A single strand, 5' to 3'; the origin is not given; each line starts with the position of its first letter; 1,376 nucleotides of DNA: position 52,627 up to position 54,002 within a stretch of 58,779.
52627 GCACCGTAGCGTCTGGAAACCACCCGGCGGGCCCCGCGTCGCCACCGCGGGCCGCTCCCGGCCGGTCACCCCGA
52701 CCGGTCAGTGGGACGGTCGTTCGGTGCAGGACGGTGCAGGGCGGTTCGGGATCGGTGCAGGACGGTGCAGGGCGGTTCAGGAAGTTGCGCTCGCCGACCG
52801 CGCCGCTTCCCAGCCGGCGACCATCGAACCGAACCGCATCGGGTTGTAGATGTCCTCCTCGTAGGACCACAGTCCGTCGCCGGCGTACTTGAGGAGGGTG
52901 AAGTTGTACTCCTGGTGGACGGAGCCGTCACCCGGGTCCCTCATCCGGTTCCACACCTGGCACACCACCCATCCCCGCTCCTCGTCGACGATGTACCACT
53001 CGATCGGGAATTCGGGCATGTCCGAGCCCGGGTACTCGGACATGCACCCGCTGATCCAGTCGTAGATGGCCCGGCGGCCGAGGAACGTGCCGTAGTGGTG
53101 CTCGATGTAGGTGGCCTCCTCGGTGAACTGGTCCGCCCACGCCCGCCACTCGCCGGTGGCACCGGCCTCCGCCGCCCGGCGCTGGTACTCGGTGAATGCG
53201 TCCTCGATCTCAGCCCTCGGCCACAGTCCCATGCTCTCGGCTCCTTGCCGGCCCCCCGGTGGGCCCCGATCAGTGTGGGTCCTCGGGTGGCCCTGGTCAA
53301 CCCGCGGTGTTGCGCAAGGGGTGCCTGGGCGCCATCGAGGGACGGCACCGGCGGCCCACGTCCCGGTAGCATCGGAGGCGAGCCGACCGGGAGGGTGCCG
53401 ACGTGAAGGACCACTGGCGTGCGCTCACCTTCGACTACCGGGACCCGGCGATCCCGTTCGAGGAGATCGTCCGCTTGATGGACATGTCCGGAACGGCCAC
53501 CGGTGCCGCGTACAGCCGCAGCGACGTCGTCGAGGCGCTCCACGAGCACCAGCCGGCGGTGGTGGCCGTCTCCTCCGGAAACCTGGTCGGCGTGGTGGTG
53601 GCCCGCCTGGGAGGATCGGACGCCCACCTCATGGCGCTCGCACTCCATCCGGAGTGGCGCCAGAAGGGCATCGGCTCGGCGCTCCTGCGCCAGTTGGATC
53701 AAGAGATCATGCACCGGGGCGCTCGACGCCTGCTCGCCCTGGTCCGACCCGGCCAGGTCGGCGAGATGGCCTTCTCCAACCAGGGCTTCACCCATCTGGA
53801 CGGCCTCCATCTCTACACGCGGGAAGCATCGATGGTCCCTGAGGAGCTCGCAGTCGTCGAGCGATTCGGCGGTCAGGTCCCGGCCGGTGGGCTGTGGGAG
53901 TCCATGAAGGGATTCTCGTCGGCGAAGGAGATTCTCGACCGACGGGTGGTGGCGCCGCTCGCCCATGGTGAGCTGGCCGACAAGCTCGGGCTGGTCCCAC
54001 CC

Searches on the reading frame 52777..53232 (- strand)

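Call 3: search_protein_families(library=pfam, proteins=[window:52777-53232:-], max_evalue=0.01)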
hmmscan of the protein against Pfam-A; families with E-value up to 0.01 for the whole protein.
window:52777-53232:- (151 aa): 2 families
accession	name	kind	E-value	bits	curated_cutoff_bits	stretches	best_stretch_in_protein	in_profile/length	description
PF12680.13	SnoaL_2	-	1.4e-05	26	27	1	18-100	2-80/102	SnoaL-like domain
PF13577.12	SnoaL_4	-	0.00039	20.9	24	1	7-104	3-100/126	SnoaL-like domain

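Call 4: search_protein_families(library=ncbifam, proteins=[window:52777-53232:-], max_evalue=0.01)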
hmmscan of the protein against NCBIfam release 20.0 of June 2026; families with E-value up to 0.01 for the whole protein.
window:52777-53232:- (151 aa): 0 families

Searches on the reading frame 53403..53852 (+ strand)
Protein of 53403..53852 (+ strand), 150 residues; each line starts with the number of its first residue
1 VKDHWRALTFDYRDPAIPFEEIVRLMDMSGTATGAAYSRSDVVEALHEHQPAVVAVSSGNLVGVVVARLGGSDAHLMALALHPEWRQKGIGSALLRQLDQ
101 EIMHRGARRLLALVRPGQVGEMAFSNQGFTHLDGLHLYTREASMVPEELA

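Call 44: search_solved_structures(query=window:53403-53852:+, max_evalue=0.1, show_alignments=3)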
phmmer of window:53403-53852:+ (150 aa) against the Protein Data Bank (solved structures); distinct sequences matched with E-value up to 0.1: 25.
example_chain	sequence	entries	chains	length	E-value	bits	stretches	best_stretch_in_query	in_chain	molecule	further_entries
4qus_A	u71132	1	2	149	8.9e-08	35.5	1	20-139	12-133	Acetyltransferase YpeA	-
4qvt_A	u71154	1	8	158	1.1e-07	35.3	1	20-139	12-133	Acetyltransferase YpeA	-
2pdo_A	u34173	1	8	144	1.2e-07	35.1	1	19-138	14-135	Acetyltransferase ypeA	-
7wx5_A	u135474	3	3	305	0.00051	23.3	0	54-140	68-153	N-acetyltransferase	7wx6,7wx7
9mto_A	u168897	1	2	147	0.00076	22.8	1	37-121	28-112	[Ribosomal protein bS18]-alanine N-acetyltransferase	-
5isv_A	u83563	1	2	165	0.001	22.3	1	57-130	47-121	Ribosomal-protein-alanine acetyltransferase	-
8heh_A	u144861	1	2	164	0.0021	21.4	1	78-130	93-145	GNAT family N-acetyltransferase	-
5dwm_A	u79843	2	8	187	0.0074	19.6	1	78-132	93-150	Phosphinothricin N-acetyltransferase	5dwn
3k9u_A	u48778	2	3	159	0.013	18.8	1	55-130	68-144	PaiA Acetyltransferase | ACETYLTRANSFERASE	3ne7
3f0a_A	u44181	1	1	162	0.013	18.8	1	55-130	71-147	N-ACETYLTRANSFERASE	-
2ge3_A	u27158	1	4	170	0.013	18.8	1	39-131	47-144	probable acetyltransferase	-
3fix_A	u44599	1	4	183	0.016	18.5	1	55-130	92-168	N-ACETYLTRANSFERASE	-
1cjw_A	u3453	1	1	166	0.021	18.1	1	66-102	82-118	PROTEIN (SEROTONIN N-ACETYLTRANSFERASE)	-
1b6b_A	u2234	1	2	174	0.023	18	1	66-102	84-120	PROTEIN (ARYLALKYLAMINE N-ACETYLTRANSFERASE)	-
1l0c_A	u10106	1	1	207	0.028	17.7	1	67-102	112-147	Serotonin N-acetyltransferase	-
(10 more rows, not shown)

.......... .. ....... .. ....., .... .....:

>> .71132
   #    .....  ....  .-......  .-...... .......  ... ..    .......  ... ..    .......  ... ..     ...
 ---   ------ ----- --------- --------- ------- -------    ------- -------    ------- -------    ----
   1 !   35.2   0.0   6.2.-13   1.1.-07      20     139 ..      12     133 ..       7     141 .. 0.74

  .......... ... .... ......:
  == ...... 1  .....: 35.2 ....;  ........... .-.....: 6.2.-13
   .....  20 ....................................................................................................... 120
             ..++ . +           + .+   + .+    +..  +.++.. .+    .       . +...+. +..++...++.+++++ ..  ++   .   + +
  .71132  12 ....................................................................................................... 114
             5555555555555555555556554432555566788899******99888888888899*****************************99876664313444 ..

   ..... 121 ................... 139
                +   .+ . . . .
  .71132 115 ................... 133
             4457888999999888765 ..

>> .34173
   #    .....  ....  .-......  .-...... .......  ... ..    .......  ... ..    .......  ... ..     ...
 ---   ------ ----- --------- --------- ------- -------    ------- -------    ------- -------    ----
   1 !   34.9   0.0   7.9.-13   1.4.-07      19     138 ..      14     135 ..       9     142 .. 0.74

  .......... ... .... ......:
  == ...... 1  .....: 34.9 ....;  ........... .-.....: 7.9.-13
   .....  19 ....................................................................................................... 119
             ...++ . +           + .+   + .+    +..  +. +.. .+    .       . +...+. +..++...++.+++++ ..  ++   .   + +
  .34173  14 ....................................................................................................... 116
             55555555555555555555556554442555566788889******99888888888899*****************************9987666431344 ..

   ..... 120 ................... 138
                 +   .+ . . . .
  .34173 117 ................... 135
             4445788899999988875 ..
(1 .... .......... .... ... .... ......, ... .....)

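Call 49: search_solved_structures(query=window:53403-53852:+, max_evalue=0.002, show_alignments=5)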
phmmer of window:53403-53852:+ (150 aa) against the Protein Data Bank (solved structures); distinct sequences matched with E-value up to 0.002: 6.
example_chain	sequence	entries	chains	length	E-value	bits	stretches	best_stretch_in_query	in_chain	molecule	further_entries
4qus_A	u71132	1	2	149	8.9e-08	35.5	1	20-139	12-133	Acetyltransferase YpeA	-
4qvt_A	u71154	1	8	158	1.1e-07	35.3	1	20-139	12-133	Acetyltransferase YpeA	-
2pdo_A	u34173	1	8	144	1.2e-07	35.1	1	19-138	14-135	Acetyltransferase ypeA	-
7wx5_A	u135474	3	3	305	0.00051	23.3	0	54-140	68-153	N-acetyltransferase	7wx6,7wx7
9mto_A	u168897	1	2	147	0.00076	22.8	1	37-121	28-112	[Ribosomal protein bS18]-alanine N-acetyltransferase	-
5isv_A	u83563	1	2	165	0.001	22.3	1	57-130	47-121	Ribosomal-protein-alanine acetyltransferase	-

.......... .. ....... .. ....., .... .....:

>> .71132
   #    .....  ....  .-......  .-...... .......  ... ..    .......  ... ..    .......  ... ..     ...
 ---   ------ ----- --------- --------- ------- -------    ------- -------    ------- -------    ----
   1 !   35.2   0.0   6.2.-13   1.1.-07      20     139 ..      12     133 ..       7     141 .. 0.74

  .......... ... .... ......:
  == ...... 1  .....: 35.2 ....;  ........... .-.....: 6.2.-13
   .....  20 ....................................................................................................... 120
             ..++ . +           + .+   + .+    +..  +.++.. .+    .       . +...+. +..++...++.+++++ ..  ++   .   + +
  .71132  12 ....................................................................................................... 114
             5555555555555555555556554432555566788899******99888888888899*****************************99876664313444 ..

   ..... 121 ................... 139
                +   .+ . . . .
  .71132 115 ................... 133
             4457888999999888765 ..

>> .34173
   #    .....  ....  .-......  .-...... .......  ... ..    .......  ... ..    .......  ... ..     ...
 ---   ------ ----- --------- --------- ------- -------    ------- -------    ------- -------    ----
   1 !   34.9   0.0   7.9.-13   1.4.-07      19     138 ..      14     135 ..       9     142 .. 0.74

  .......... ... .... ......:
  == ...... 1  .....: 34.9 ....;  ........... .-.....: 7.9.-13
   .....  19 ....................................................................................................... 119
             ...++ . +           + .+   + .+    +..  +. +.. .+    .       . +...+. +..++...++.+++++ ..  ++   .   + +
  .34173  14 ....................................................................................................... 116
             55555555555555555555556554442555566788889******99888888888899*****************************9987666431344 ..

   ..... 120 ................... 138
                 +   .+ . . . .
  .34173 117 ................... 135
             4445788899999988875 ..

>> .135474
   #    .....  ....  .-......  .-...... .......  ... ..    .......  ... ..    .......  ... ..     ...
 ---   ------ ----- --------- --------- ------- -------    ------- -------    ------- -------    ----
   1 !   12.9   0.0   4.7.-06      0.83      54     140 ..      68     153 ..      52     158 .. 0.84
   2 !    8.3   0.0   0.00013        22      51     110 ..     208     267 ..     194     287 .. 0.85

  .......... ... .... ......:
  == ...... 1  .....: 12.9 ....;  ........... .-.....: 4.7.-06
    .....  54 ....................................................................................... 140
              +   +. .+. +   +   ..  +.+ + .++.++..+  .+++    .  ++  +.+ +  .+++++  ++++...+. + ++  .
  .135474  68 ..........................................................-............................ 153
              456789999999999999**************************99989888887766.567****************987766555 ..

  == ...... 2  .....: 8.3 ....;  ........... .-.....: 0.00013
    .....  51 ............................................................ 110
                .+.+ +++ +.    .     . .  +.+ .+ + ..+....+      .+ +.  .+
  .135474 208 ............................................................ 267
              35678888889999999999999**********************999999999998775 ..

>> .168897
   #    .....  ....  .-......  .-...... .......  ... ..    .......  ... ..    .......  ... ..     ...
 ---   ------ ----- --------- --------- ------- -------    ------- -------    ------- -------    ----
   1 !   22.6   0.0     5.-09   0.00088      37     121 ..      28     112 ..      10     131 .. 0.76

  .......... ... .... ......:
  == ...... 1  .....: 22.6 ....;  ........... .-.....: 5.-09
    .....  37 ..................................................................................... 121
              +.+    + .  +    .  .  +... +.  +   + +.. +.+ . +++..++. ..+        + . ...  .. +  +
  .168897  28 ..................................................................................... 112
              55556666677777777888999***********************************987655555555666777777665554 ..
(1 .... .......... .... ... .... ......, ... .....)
